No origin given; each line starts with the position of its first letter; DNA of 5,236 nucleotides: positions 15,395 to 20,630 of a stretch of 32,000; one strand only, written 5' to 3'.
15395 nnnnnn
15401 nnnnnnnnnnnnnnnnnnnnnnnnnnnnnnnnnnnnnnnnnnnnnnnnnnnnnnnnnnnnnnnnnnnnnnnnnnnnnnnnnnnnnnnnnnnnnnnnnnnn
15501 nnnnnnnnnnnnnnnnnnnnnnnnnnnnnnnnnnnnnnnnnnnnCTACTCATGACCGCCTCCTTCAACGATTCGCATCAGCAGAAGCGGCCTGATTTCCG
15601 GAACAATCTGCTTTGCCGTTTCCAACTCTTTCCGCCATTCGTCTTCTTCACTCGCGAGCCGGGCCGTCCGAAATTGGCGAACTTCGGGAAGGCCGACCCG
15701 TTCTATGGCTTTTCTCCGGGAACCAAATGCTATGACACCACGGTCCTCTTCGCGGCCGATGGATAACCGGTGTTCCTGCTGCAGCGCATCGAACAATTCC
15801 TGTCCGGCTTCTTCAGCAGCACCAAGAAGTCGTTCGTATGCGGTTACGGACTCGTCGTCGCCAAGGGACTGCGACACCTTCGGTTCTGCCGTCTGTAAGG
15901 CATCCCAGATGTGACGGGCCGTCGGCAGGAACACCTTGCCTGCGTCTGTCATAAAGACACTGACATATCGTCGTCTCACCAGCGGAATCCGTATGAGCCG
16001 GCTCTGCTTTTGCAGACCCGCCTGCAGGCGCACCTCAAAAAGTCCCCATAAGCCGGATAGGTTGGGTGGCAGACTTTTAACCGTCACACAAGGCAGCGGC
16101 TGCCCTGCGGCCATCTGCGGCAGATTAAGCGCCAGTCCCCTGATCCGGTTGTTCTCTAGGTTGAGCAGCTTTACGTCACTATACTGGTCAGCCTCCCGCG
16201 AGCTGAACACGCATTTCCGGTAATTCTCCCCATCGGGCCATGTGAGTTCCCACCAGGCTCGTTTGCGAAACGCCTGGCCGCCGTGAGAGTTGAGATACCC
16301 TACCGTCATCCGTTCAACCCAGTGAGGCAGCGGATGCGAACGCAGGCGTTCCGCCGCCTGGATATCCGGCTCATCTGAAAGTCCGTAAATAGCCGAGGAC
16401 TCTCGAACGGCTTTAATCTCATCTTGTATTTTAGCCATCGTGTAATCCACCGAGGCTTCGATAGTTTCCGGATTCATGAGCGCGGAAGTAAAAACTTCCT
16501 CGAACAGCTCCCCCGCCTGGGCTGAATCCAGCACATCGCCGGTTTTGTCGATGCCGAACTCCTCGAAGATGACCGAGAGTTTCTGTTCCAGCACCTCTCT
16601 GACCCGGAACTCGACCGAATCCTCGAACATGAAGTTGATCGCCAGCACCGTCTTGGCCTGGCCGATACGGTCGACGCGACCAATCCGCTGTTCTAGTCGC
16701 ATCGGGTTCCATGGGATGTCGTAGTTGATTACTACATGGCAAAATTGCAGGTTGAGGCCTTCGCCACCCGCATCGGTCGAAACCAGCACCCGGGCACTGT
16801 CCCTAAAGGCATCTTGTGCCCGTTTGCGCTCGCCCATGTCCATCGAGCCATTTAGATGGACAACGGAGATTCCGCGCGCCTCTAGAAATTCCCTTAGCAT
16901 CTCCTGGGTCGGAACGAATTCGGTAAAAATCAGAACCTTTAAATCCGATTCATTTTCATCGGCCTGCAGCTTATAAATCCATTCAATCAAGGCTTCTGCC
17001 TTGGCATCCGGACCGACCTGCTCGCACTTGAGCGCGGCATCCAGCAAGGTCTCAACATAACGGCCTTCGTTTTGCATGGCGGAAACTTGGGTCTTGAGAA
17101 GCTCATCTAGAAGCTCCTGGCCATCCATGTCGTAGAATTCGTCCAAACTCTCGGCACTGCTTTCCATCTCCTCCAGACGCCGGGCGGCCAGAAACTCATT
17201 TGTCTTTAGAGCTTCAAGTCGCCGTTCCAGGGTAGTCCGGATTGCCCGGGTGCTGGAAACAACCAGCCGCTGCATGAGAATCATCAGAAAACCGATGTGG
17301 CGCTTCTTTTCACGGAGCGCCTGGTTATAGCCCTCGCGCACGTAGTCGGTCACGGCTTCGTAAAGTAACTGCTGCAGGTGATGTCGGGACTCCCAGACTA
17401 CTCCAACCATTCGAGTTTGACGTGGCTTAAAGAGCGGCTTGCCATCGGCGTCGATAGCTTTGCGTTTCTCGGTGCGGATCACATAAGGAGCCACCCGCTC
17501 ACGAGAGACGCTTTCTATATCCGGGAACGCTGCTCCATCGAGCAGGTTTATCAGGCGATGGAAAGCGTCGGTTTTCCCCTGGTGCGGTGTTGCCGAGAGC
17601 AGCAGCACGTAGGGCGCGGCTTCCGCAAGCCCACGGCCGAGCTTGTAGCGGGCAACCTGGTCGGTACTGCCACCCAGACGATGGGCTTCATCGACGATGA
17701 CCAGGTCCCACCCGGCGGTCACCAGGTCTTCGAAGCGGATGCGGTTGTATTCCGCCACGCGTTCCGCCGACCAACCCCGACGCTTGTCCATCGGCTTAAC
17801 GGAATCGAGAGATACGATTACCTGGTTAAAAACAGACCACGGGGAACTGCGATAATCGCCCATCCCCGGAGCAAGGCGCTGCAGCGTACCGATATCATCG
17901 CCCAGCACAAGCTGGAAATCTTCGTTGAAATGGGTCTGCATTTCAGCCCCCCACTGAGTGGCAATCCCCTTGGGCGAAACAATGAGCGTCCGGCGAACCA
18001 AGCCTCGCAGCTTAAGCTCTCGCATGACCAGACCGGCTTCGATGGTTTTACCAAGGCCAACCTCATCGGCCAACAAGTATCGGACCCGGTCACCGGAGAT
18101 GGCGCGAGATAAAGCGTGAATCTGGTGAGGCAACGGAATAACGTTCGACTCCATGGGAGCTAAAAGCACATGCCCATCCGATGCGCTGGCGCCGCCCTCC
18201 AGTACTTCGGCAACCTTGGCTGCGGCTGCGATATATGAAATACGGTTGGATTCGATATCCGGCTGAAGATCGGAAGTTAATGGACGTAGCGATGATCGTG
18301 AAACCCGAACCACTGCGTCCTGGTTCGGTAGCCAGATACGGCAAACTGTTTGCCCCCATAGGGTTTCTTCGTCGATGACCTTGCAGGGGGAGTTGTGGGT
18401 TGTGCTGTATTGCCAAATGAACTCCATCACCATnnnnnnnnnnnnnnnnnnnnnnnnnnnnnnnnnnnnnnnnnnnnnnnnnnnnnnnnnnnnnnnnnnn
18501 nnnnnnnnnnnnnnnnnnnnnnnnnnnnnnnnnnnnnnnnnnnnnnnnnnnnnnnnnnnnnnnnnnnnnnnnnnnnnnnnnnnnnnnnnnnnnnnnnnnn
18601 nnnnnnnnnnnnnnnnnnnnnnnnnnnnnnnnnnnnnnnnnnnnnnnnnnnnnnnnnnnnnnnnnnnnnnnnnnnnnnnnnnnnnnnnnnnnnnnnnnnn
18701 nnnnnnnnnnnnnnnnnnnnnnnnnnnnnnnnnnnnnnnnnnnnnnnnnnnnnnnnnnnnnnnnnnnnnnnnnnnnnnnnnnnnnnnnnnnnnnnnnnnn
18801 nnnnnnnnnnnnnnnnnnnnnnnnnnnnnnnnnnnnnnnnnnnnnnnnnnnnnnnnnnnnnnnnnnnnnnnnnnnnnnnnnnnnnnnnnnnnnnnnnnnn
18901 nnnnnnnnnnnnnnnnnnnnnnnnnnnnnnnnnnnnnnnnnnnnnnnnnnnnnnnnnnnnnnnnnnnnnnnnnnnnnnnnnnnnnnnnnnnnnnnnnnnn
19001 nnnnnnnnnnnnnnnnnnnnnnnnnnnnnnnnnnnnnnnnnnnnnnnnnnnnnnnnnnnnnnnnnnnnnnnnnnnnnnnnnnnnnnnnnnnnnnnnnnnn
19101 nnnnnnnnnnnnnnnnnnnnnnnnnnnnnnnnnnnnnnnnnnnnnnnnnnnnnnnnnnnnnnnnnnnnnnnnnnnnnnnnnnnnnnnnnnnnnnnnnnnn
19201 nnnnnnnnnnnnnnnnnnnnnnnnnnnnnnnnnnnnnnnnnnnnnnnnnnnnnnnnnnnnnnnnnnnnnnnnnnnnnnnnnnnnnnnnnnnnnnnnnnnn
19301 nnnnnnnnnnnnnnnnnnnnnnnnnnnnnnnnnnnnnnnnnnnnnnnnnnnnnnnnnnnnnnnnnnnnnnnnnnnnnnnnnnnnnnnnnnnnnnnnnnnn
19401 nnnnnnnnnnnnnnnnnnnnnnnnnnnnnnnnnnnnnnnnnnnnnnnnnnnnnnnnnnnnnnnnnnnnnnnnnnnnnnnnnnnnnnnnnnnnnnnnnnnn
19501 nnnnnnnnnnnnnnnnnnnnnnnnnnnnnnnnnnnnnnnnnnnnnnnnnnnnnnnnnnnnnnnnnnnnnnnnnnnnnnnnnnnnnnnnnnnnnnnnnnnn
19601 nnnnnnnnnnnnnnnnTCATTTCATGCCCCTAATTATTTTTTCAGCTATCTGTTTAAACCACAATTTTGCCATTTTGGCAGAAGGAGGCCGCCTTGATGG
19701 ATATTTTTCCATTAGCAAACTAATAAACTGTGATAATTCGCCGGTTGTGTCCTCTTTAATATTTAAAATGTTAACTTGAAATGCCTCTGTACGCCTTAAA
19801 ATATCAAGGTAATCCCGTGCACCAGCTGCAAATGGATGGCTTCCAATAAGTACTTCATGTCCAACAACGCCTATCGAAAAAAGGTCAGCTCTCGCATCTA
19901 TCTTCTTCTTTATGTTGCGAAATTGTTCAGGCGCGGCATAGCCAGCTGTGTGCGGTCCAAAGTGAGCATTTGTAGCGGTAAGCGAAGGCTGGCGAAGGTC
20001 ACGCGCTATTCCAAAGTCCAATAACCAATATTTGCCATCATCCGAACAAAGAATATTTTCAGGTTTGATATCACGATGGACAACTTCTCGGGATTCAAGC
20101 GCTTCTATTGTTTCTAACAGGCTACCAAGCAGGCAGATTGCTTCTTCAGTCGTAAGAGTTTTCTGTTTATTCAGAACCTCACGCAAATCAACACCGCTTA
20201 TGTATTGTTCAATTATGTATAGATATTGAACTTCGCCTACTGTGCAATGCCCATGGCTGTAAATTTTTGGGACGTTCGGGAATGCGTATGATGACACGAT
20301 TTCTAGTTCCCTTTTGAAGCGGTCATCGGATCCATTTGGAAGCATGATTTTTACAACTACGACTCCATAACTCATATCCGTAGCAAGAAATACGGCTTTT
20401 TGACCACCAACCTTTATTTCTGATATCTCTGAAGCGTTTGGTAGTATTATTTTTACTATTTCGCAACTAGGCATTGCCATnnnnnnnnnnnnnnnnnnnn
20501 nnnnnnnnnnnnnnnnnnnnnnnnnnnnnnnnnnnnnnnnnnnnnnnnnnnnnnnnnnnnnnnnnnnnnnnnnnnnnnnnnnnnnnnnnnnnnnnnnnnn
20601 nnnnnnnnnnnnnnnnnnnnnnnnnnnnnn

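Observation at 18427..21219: AT-rich three-gene cassette (nuclease-like/wHTH, bare kinase core, unknown 397-aa protein) inserted between methylase and helicase: a split PglW or a new module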

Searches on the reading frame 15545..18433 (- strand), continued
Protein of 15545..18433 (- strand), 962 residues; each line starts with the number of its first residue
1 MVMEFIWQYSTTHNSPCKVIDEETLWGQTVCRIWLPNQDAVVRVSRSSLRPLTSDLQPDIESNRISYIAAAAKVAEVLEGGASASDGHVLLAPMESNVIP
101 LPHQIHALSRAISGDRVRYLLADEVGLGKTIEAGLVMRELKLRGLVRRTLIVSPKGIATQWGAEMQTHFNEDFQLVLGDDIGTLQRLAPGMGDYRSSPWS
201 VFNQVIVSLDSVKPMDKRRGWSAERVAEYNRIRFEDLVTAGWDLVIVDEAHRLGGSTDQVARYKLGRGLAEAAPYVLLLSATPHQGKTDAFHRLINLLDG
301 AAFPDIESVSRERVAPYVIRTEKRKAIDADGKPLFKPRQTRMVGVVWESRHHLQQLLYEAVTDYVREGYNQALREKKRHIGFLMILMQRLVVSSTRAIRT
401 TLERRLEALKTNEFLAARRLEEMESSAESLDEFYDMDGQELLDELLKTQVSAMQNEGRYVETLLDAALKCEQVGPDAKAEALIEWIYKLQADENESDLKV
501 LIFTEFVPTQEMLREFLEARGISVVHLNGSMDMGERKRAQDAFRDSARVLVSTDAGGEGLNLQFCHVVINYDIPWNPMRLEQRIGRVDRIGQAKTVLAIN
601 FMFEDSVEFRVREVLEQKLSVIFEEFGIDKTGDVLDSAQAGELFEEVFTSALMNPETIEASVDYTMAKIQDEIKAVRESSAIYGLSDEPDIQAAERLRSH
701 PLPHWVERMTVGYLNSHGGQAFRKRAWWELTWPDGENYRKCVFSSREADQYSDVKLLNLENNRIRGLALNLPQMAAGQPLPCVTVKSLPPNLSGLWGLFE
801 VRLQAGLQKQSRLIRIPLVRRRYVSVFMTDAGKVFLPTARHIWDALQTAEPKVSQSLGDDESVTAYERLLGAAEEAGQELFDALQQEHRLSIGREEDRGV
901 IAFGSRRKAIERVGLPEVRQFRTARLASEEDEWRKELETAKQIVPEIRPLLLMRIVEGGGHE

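Call 94: search_protein_families(library=padloc, proteins=[L093:2042-3958:+, L093:3951-5000:+, L097:1560-2639:+, L097:2636-3529:+, L110:2361-3764:+, L110:3761-4291:+, L101:2170-4974:+, L103:1330-2376:+, L103:2369-4993:+, L098:3892-4977:+], max_evalue=0.00001)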
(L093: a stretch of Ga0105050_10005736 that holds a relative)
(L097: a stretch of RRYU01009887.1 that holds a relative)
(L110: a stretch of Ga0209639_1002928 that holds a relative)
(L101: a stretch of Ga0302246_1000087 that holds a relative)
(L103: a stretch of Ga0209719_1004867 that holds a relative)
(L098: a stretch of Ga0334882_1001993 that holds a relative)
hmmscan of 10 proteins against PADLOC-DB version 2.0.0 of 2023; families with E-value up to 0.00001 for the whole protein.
L093:2042-3958:+ (638 aa): 47 families (the best 25 are shown)
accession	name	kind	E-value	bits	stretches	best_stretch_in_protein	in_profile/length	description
PDLC03878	NsnB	-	3.3e-75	252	2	347-623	107-344/345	-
PDLC04148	HEC-03B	-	3.3e-50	169.5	2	382-632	215-454/458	-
PDLC04707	PDC-M55A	-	2.6e-42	143.3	1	381-629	186-417/421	-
PDLC02979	AriA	-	1.7e-28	98.5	1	1-558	1-373/373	-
PDLC02980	AriA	-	4.9e-19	67.4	1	490-559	234-304/304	-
PDLC04175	HEC-01A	-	2.1e-16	58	2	2-67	6-69/363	-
PDLC04178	HEC-01A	-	9.9e-15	52.5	1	2-68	9-73/399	-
PDLC04177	HEC-01A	-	1.9e-13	48.2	1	501-568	284-350/393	-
PDLC02335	AbiLi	-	8.3e-13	46.1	1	1-591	49-258/326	AbiLi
PDLC04176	HEC-01A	-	9.5e-13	46.2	1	2-55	3-56/371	-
PDLC04182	HEC-01A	-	2.9e-12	44.3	0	506-562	298-355/406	-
PDLC04135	mad3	-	7.9e-12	43.4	1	2-570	2-339/374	mads_3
PDLC04144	HEC-01B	-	1.4e-11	42.1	1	3-87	4-81/395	-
PDLC04179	HEC-01A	-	2.5e-11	41.3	1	1-48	1-47/459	-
PDLC02358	Old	-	4.7e-11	40.2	0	2-48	4-49/578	Old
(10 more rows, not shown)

L093:3951-5000:+ (349 aa): 0 families

L097:1560-2639:+ (359 aa): 77 families (the best 25 are shown)
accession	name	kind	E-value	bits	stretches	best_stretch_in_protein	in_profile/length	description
PDLC02981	AriAB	-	7.4e-24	82.4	1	218-351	253-388/694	-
PDLC00271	PtuA1|PtuA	-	2.2e-22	78.2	2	267-355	239-336/421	AAA ATPase domain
PDLC00289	PtuA1|PtuA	-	2e-21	74.5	1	265-357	218-309/404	AAA ATPase domain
PDLC02979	AriA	-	2.4e-21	75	1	246-338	271-371/373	-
PDLC00278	PtuA1|PtuA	-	1.2e-17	62.4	1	294-354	285-344/436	AAA ATPase domain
PDLC02913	ATPase_I-A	-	3.7e-17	60.6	1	266-355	323-420/508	-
PDLC00298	PtuA1|PtuA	-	1e-16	59.1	1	294-356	279-340/423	AAA ATPase domain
PDLC00293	PtuA1|PtuA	-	1.4e-16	58.5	1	218-336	259-382/527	AAA ATPase domain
PDLC00299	PtuA1|PtuA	-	4.1e-16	57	1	266-355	337-435/535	AAA ATPase domain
PDLC02980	AriA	-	4.6e-16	57.7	1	47-340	8-303/304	-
PDLC00284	PtuA1|PtuA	-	7.3e-16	56.1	1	298-357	393-452/545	AAA ATPase domain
PDLC00267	PtuA1|PtuA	-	5.8e-15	53.3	1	296-351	285-340/438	AAA ATPase domain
PDLC04164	AriA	-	7.2e-15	53.2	1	256-346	157-242/253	-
PDLC04135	mad3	-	1.7e-14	52.2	1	228-351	220-337/374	mads_3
PDLC00290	PtuA1|PtuA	-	1.9e-14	51.9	1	269-356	241-328/414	AAA ATPase domain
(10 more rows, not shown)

L097:2636-3529:+ (297 aa): 2 families
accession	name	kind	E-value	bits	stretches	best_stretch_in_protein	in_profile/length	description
PDLC02981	AriAB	-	2.7e-08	31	1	18-242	431-652/694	-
PDLC02983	AriB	-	7.3e-06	24.3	0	19-242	3-220/236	-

L110:2361-3764:+ (467 aa): 57 families (the best 25 are shown)
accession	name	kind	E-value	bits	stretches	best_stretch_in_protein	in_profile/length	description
PDLC04148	HEC-03B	-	1.5e-132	440.9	1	1-459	1-456/458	-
PDLC03878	NsnB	-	1.3e-60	204.1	1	1-443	1-338/345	-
PDLC04707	PDC-M55A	-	1.1e-55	187.4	1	2-456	3-418/421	-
PDLC02979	AriA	-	3.6e-29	100.7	2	279-387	270-373/373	-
PDLC02980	AriA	-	9.4e-19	66.5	1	25-387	2-303/304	-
PDLC02336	AbiLi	-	5.9e-17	60.2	1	1-176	1-174/340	AbiLi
PDLC04176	HEC-01A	-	1.3e-13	49.1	1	2-93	3-99/371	-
PDLC04175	HEC-01A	-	1.6e-13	48.4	1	2-79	6-82/363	-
PDLC04391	PDC-M07A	-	2.3e-13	47.9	1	1-395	1-357/412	-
PDLC04611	PDC-M38A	-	4.7e-13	47.4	1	1-49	1-49/383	-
PDLC04179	HEC-01A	-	6.9e-13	46.5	1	321-391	345-409/459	-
PDLC00093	GajA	-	1.4e-12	45.1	1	337-388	383-437/736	AAA ATPase domain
PDLC02335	AbiLi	-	4.4e-12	43.7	1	1-392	49-245/326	AbiLi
PDLC04392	PDC-M07A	-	7.5e-12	43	1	1-92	1-91/432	-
PDLC04393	PDC-M07A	-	1.1e-11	42.4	1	1-397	1-363/435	-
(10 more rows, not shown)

L110:3761-4291:+ (176 aa): 1 family
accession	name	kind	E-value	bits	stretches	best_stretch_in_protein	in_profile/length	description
PDLC04147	HEC-03A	-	6.3e-25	86.1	1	7-165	3-154/159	-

L101:2170-4974:+ (934 aa): 9 families
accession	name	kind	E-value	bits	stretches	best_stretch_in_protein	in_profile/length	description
PDLC02208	Ppl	-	1.1e-155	518.2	1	24-930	5-892/894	-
PDLC04135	mad3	-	2.4e-13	48.4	1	288-899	3-349/374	mads_3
PDLC04678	PDC-M49A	-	1.3e-08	31.6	0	834-876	569-612/681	-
PDLC02980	AriA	-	1.3e-07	29.9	0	806-876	230-302/304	-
PDLC03859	LmuB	-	2.7e-07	28.2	0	475-876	193-588/611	-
PDLC02981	AriAB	-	4.1e-06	23.8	0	309-363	22-76/694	-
PDLC04680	PDC-M49A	-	4.6e-06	23.5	0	834-881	560-607/674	-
PDLC04164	AriA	-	7.6e-06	23.7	0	812-887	169-246/253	-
PDLC02979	AriA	-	9.6e-06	23.6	0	304-655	17-263/373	-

L103:1330-2376:+ (348 aa): 7 families
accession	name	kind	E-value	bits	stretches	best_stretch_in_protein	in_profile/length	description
PDLC04232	IetA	-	9.3e-153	506.4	1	14-339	1-325/330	-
PDLC04231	IetA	-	1.3e-89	298.5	1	14-270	1-257/262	-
PDLC02196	IetA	-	1.4e-78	263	1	17-340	4-332/374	-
PDLC02195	IetA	-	2.7e-66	222.5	1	40-331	46-338/395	-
PDLC00915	TRIP13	-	2.2e-12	45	1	133-267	66-218/302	TRIP13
PDLC00914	TRIP13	-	2e-10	38.6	1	131-271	72-229/302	TRIP13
PDLC04140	mad8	-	7.2e-06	23.7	0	126-317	23-165/314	mads_8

L103:2369-4993:+ (874 aa): 8 families
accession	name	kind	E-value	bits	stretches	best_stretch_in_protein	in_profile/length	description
PDLC04233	IetS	-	0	1101.9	1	1-867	1-852/855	-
PDLC04234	IetS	-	2.9e-250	830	1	1-665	1-656/656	-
PDLC02197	IetS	-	7e-24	82.1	1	419-567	350-472/749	-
PDLC02199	IetS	-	1.7e-20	70.8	1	329-567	335-544/826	-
PDLC02198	IetS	-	1.8e-19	67.2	1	303-565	250-493/795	-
PDLC02200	IetS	-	1.2e-17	61.4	1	307-564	270-490/780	-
PDLC02201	IetS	-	1.3e-13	48.2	1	496-573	399-469/781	-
PDLC02202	IetS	-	6.1e-08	29.4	1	422-562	396-498/780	-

L098:3892-4977:+ (361 aa): 8 families
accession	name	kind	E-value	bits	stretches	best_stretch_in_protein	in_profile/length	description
PDLC04951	PDC-S19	-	1.1e-118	394.5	1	5-354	2-352/357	-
PDLC04947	PDC-S19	-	5.8e-112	372.5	1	3-354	2-350/355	-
PDLC04953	PDC-S19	-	7.2e-22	76.3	1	10-158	9-166/333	-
PDLC04949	PDC-S19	-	1.2e-13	49.2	1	8-153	7-151/334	-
PDLC04952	PDC-S19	-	2.5e-13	48.3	1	10-153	7-150/328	-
PDLC04955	PDC-S19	-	1.1e-09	36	1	1-141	1-146/338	-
PDLC04954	PDC-S19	-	2e-08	32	0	8-54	6-53/330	-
PDLC04950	PDC-S19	-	6.4e-06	23.6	1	1-64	1-64/353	-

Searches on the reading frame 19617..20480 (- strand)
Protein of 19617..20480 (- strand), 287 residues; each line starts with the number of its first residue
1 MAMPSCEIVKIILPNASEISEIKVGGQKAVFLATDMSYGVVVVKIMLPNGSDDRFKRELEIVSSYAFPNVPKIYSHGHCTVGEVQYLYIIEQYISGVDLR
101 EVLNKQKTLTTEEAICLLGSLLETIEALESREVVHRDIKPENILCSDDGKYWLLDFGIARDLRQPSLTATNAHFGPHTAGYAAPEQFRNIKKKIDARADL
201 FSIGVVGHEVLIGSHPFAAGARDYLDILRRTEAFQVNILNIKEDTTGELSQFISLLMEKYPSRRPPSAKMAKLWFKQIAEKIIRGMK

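Call 4: search_protein_families(library=pfam, proteins=[window:19617-20480:-], max_evalue=0.01)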
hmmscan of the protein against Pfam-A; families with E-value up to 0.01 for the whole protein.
window:19617-20480:- (287 aa): 6 families
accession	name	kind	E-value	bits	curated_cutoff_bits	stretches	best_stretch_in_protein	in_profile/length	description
PF00069.31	Pkinase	-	3.5e-34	118.8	31.7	1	27-269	12-256/263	Protein kinase domain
PF07714.23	PK_Tyr_Ser-Thr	-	2.3e-24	86.5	23.1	1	40-270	30-254/258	Protein tyrosine and serine/threonine kinase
PF03109.22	ABC1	-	1.9e-06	27.7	22.9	1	69-164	131-219/244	ABC1 atypical kinase-like domain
PF01636.29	APH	-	8.6e-06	26.1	23.2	0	132-159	169-197/239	Phosphotransferase enzyme family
PF06293.20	Kdo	-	0.0011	18.8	21.3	1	85-158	91-168/207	Lipopolysaccharide kinase (Kdo/WaaP) family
PF01163.29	RIO1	-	0.0018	18.4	22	1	89-164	83-156/187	RIO domain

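Call 5: search_protein_families(library=padloc, proteins=[window:19617-20480:-], max_evalue=0.01)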
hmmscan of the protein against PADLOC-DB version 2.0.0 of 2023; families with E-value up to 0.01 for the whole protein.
window:19617-20480:- (287 aa): 36 families (the best 25 are shown)
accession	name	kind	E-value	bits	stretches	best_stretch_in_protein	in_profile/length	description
PDLC04042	PD-T4-6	-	2.6e-46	156.6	1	22-271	17-265/292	-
PDLC04138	mad6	-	1.7e-43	147.5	1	21-277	58-312/659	mads_6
PDLC04053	PD-T4-6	-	3e-43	146.4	1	21-269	16-262/311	-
PDLC04061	PD-T4-6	-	2.3e-40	137.6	1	25-271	27-276/510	-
PDLC04054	PD-T4-6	-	6e-40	135.7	1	21-269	17-264/347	-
PDLC04047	PD-T4-6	-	4.2e-39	132.5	1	15-264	11-258/327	-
PDLC04060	PD-T4-6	-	4.4e-38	129.4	1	20-271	14-262/486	-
PDLC04043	PD-T4-6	-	8.6e-37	125.3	1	20-221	21-221/452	-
PDLC04057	PD-T4-6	-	7.8e-36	122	1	20-272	14-264/443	-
PDLC04052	PD-T4-6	-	1.6e-35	121.3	1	23-220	18-219/496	-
PDLC04048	PD-T4-6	-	1.2e-34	118.3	1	9-219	5-214/354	-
PDLC04039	PD-T4-6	-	1.4e-32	111.3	1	24-268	24-265/458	-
PDLC04040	PD-T4-6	-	6.5e-32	109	1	24-219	4-207/547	-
PDLC04044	PD-T4-6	-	2.1e-31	107.4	1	19-270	37-284/372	-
PDLC04041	PD-T4-6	-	3e-31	107.1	1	22-221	36-238/443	-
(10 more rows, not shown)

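Call 6: search_protein_families(library=ncbifam, proteins=[window:19617-20480:-], max_evalue=1)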
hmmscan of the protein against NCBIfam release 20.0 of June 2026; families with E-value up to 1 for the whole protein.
window:19617-20480:- (287 aa): 24 families
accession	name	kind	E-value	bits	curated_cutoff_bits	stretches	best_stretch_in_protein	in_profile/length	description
NF033483.0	PknB_PASTA_kin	equivalog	7.2e-44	150.7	450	1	21-270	14-260/563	Stk1 family PASTA domain-containing Ser/Thr kinase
NF047741.1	antiphage_MADS6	equivalog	3.9e-32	111.6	460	2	86-280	272-462/612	methylation-associated defense system protein kinase MAD6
NF052427.1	StpK7MSMEG_1200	equivalog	6e-25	87.8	900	1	25-221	18-213/601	serine/threonine protein kinase StpK7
NF038150.1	lanthi_synth_IV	equivalog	1.5e-21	76.5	650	1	85-272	266-451/851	class IV lanthionine synthetase LanL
TIGR03903.1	TOMM_kin_cyc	equivalog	5.4e-21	74.2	705.75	1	53-214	23-186/1267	TOMM system kinase/cyclase fusion protein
NF033442.0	BREX_PglW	equivalog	9.6e-15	53.4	990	2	31-160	529-661/1391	BREX system serine/threonine kinase PglW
NF053615.1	SerThrKinAfsKStmc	equivalog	4.9e-13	48.6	1300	1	89-218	89-214/809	protein serine/threonine kinase AfsK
NF038151.1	lanthi_synth_III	equivalog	5.6e-11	41.6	575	1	56-225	271-437/833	class III lanthionine synthetase LanKC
NF043056.1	T4SS_LegK1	equivalog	1.1e-08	34.2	550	1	88-206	155-279/516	Dot/Icm T4SS effector kinase LegK1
NF009651.0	PRK13184.1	equivalog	1.2e-08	33.4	839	1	53-162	47-163/932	serine/threonine-protein kinase PknD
NF011460.0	PRK14879.1-1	equivalog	8.6e-07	28.3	199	1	81-173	81-171/232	Kae1-associated kinase Bud32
TIGR03724.2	arch_bud32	equivalog_domain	9.8e-07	28.4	125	1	88-165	69-137/193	KEOPS complex kinase/ATPase Bud32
NF011463.0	PRK14879.1-4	equivalog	1.4e-05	24.6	188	1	89-160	95-161/237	Kae1-associated kinase Bud32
NF002475.0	PRK01723.1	equivalog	2e-05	23.7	142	1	98-157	134-188/241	3-deoxy-D-manno-octulosonic acid kinase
NF011464.0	PRK14879.1-7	equivalog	0.0001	22.1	246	1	83-159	77-149/221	Kae1-associated kinase Bud32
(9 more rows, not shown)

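Call 7: search_protein_families(library=phrogs, proteins=[window:19617-20480:-], max_evalue=1)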
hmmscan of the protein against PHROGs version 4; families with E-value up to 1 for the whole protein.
window:19617-20480:- (287 aa): 5 families
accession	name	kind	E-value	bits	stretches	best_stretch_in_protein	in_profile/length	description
phrog_2361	-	other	1.2e-38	134.2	1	18-278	17-269/415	serine-threonine kinase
phrog_4972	-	unknown function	2.7e-10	40.7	1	37-210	146-314/501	-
phrog_14300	-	unknown function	1.1e-05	26.1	1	37-165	146-270/290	-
phrog_3297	-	other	0.00034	21.5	1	119-157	72-110/160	kinase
phrog_9248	-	unknown function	0.0025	17.6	1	133-170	284-321/439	-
